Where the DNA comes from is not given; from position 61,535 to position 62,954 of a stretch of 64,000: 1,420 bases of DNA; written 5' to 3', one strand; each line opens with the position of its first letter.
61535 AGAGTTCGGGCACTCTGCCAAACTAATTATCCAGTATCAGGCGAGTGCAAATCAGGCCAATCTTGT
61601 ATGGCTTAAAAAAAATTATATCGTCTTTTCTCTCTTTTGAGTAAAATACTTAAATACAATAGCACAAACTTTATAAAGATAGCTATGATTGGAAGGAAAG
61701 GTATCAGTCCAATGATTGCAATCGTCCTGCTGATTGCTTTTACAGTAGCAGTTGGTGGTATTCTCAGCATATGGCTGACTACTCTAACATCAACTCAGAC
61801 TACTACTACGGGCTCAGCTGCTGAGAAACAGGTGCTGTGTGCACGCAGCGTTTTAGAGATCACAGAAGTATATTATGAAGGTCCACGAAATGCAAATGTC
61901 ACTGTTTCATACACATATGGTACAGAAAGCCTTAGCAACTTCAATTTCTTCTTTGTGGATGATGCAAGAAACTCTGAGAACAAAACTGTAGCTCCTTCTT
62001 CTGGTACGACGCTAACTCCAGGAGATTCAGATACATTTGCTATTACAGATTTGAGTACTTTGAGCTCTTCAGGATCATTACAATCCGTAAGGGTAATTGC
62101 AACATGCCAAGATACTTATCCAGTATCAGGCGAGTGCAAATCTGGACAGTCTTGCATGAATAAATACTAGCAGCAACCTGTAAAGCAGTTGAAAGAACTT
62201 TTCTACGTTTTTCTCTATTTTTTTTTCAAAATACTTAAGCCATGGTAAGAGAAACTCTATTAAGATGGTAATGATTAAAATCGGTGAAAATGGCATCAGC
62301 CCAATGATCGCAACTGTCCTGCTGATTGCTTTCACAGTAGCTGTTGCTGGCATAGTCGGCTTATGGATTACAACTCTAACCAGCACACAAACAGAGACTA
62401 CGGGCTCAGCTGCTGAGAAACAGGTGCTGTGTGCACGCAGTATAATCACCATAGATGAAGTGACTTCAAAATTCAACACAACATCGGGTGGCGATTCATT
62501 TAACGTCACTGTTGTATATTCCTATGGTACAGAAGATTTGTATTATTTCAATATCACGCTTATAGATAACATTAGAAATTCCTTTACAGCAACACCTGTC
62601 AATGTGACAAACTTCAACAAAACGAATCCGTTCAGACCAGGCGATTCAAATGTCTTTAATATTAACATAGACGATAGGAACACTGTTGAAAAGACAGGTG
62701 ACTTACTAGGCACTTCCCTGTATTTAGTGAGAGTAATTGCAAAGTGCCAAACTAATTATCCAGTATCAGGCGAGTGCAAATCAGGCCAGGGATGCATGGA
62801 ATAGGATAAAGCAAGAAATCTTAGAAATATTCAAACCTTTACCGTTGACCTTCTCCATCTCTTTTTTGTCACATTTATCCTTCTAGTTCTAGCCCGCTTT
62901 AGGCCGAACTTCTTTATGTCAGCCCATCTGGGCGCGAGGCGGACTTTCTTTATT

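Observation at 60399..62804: Four tandem pilin paralogs with conserved ends and divergent cores: a possible surface-variation cassette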

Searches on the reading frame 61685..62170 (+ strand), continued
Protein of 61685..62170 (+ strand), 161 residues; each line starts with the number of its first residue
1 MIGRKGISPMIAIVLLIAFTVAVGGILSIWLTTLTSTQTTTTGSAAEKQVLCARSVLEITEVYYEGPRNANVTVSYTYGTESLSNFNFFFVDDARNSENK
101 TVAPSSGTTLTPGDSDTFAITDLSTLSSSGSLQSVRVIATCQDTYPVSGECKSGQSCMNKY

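Call 35: fold_search(model_id=the predicted structure, library=pdb)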
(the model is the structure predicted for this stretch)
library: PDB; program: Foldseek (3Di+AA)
matches with E <= 10: 1999; with E <= 0.001: 3
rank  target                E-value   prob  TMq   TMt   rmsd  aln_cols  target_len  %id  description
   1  8yeh_A                4.2e-04  1.00  0.41  0.52   6.0       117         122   10  HPV16 L1 pentamer in complex with Fab F5-196 (released 2025-02-26)
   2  7cg8_C                6.2e-04  1.00  0.33  0.47   5.1       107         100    9  Structure of the sensor domain (short construct) of the anti-sigma factor RsgI4 in Pseudobacteroides cellulosolvens (released 2021-06-30)
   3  4hgm_A                9.2e-04  1.00  0.38  0.53   5.2       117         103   11  Shark IgNAR Variable Domain (released 2013-05-08)
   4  5l8l_B                1.2e-03  1.00  0.37  0.51   6.5       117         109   10  Aurora-A kinase domain in complex with vNAR-D01 (crystal form 1) (released 2016-07-20)
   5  6h16_B                1.6e-03  1.00  0.42  0.53   5.2       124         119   10  Structure of LRP6 P3E3P4E4 in complex with VHH L-P2-D07 (released 2019-01-30)
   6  1xq4_A                1.7e-03  0.99  0.31  0.37   5.8       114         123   11  Crystal Structure of the Putative ApaA Protein from Bordetella pertussis, Northeast Structural Genomics Target BeR40 (released 2004-11-09)
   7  6ol7_A                1.9e-03  0.98  0.30  0.38   7.7       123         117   10  Crystal structure of glVRC01 scFv in complex with anti-idiotype iv8 scFv (released 2019-07-24)
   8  8hgi_C                2.1e-03  1.00  0.38  0.49   5.8       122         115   14  Crystal structure of VNAR aGFP14 in complex with GFP (released 2023-09-27)
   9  3wno_A                2.8e-03  0.92  0.27  0.09   6.6       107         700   12  D308A mutant of Bacillus circulans T-3040 cycloisomaltooligosaccharide glucanotransferase complexed with cycloisomalto (released 2014-02-05)
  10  9o4q_E                3.0e-03  1.00  0.40  0.48   6.4       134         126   10  Cryo-EM structure of Z1A11-GL Fab in complex with influenza virus neuraminidase from A/California/07/2009 (H1N1) (released 2025-08-13)
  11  8hgi_D                3.0e-03  1.00  0.35  0.46   8.0       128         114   14  Crystal structure of VNAR aGFP14 in complex with GFP (released 2023-09-27)
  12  6yx9_H                3.5e-03  1.00  0.39  0.49   6.1       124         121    8  Cryogenic human adiponectin receptor 2 (ADIPOR2) at 2.4 A resolution determined by Serial Crystallography (SSX) using  (released 2021-05-12)
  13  8vyn_G                3.5e-03  0.99  0.33  0.45   6.6       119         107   13  Soluble ectodomain of human cytomegalovirus (HCMV) glycoprotein B (gB) stabilized in a prefusion-like conformation in  (released 2024-09-18)
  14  5mhr_M                3.7e-03  1.00  0.35  0.45   6.3       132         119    8  T3D reovirus sigma1 complexed with 9BG5 Fab fragments (released 2017-02-15)
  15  4pir_G                3.7e-03  0.99  0.36  0.44   7.2       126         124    9  X-ray structure of the mouse serotonin 5-HT3 receptor (released 2014-08-06)
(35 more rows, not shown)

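Call 53: search_protein_representatives(alignment_id=A4)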
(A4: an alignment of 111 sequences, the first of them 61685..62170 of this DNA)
Query: 111 sequences, 160 profile positions. Proteins with E-value up to 0.001 (for the whole library): 2782; up to 1e-10: 622; up to 1e-30: 37. The best 150 are listed.
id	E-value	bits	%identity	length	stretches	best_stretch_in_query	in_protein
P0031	2.6e-58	212.8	-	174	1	1-159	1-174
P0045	1.6e-56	207.0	-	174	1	1-158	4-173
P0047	5.7e-52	192.2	-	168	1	1-159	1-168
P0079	2.5e-51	190.2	-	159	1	1-159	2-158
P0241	3.5e-51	189.7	-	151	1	1-159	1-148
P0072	1.3e-50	187.8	-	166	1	7-159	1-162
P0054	5.0e-50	185.9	-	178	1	2-159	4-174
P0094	1.5e-48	181.1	-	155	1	1-159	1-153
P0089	8.9e-46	172.1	-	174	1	1-152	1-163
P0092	5.5e-45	169.5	-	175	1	1-158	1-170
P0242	2.2e-43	164.3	-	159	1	2-159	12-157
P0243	4.6e-43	163.3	-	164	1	1-159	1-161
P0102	5.0e-43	163.2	-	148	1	7-151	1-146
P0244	2.6e-42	160.9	-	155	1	1-159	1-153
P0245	8.1e-40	152.7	-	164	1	1-159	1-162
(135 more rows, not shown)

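Call 57: find_encoding_contigs(protein=P0001, flank=4000, max_places=6)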
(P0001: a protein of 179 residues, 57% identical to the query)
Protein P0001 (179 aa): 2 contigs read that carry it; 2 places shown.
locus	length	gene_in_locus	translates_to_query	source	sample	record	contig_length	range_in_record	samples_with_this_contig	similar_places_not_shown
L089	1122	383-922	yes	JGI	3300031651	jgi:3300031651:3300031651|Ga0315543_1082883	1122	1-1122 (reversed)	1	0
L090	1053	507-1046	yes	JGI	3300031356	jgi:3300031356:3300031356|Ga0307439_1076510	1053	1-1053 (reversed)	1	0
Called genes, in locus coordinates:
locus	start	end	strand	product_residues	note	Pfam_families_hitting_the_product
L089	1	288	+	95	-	?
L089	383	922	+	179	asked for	-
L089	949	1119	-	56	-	-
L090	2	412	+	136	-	?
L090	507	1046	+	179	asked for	-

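Call 58: find_encoding_contigs(protein=P0002, flank=4000, max_places=6)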
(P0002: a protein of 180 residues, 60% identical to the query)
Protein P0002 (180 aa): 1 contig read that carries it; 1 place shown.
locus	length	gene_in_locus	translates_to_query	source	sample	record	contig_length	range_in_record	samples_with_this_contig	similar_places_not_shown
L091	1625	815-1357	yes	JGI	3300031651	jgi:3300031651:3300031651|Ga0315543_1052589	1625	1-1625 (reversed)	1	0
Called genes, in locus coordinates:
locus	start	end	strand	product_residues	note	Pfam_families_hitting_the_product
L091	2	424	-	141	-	?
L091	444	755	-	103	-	PF01198:Ribosomal_L31e (weak)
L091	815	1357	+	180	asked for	-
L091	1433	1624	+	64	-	?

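Call 80: find_related_loci(query=A4, collection=viral_contigs, flank=5000)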
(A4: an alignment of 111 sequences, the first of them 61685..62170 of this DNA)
Query A4 (161 aa) in viral_contigs; peptide patterns used: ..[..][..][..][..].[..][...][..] (x = any residue, [..] = any of these).
11 stretches matched a pattern, but none encodes a relative of the query by tblastn (E <= 1e-3).

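Call 82: find_related_loci(query=A4, collection=genome_contigs, flank=3000)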
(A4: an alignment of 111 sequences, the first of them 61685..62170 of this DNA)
Query A4 (161 aa) in genome_contigs; peptide patterns used: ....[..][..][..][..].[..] (x = any residue, [..] = any of these).
82 stretches matched a pattern; 60 encode a relative of the query (tblastn E <= 1e-3); 60 distinct loci.
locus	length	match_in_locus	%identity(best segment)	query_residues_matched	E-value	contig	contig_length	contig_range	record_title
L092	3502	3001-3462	61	5-160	2e-54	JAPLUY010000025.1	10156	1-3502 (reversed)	MAG: Candidatus Aenigmatarchaeota archaeon isolate LacPavin_0920_SED3_MAG_58_13 LacPavin_0920_SED3_scaffold_416646, whol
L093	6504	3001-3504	48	5-159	3e-35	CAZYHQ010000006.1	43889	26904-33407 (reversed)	MAG TPA_asm: uncultured archaeon isolate SRP269290_co3_790 genome assembly, contig: NODE_694_length_43889_cov_8.240658,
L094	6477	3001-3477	45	5-150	2e-35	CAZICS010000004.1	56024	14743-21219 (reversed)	MAG TPA_asm: uncultured archaeon isolate binchicken_co6_512 genome assembly, contig: NODE_296_length_56024_cov_17.258893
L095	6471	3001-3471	44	2-150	2e-34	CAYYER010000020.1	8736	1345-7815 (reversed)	MAG TPA_asm: uncultured archaeon isolate binchicken_co184_616 genome assembly, contig: NODE_16480_length_8736_cov_7.7547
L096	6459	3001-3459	43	1-150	5e-30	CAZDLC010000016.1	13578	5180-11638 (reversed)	MAG TPA_asm: uncultured archaeon isolate SRP104967_co2_24 genome assembly, contig: NODE_2074_length_13578_cov_16.057680,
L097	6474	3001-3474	41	1-150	6e-30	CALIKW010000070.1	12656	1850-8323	MAG: uncultured archaeon isolate S1_Bin_METABAT__101 genome assembly, contig: c_000002207047, whole genome shotgun seque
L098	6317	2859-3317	42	2-150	5e-30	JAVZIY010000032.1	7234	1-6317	MAG: Candidatus Aenigmatarchaeota archaeon isolate DRTY-6_201901_bins_64 DRTY-6_201901_bins_64_scaffold_32, whole genome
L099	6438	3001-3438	46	5-158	2e-29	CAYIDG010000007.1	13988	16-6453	MAG TPA_asm: uncultured archaeon isolate ERP119705_co1_846 genome assembly, contig: NODE_5430_length_13988_cov_4.227230,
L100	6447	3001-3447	44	5-150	7e-28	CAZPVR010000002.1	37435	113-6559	MAG TPA_asm: uncultured archaeon isolate SRP104967_co1_68 genome assembly, contig: NODE_339_length_37435_cov_103.442349,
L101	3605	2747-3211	39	5-158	6e-27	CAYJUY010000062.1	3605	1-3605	MAG TPA_asm: uncultured archaeon isolate ERP125453_co1_359 genome assembly, contig: NODE_36882_length_3605_cov_4.766479,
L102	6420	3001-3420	40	5-157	1e-21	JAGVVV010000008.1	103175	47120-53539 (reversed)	MAG: Candidatus Aenigmatarchaeota archaeon isolate RIFCSPLOWO2_01_FULL_39_12 rifcsplowo2_01_scaffold_187, whole genome s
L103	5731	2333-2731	37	5-157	4e-21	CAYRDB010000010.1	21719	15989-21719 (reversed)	MAG TPA_asm: uncultured archaeon isolate SRP239243_co2_306 genome assembly, contig: NODE_3831_length_21719_cov_11.055992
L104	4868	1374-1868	35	5-157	2e-20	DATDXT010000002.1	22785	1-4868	MAG TPA_asm: archaeon isolate SMAG_U8146 k141_325509, whole genome shotgun sequence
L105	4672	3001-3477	37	5-161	3e-20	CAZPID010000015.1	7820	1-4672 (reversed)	MAG TPA_asm: uncultured archaeon isolate binchicken_co202_12 genome assembly, contig: NODE_1208_length_7820_cov_16.92698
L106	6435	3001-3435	35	5-157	1e-19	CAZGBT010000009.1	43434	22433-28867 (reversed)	MAG TPA_asm: uncultured archaeon isolate SRP141552_co1_15 genome assembly, contig: NODE_292_length_43434_cov_26.322967,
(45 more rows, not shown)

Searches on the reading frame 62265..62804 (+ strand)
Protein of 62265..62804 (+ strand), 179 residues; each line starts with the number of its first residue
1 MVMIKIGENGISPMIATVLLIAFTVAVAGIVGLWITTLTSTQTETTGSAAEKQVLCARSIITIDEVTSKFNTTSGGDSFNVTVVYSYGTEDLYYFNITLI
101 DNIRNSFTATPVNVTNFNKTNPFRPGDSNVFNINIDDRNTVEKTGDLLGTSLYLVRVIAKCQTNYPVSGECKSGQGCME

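Call 5: search_protein_families(library=pfam, proteins=[window:62265-62804:+], max_evalue=1)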
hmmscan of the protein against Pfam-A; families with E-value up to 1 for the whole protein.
window:62265-62804:+ (179 aa): 3 families
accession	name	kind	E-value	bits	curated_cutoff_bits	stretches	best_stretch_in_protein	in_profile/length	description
PF07790.16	Pilin_N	-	0.00012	23.3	25.2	1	9-53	1-45/78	Archaeal Type IV pilin, N-terminal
PF01917.21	Arch_flagellin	-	0.001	19.9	29.5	1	14-134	5-135/162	Archaebacterial flagellin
PF08254.16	Leader_Thr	-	0.34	11.1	25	0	35-47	7-18/22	Threonine leader peptide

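Call 6: search_protein_families(library=ncbifam, proteins=[window:62265-62804:+], max_evalue=1)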
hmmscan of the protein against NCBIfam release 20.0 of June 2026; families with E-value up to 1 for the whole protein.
window:62265-62804:+ (179 aa): 3 families
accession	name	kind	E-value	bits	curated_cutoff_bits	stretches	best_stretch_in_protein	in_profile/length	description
TIGR02537.2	arch_flag_Nterm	domain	5.3e-06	25.8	20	1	10-38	4-32/33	archaellin/type IV pilin N-terminal domain-containing protein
NF046073.1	UpsA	equivalog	0.00024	21.3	130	1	9-57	2-50/136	pilin subunit UpsA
NF042931.1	SAG1386_EF1546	equivalog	0.085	12.9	80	1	9-49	24-64/158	SAG1386/EF1546 family surface-associated protein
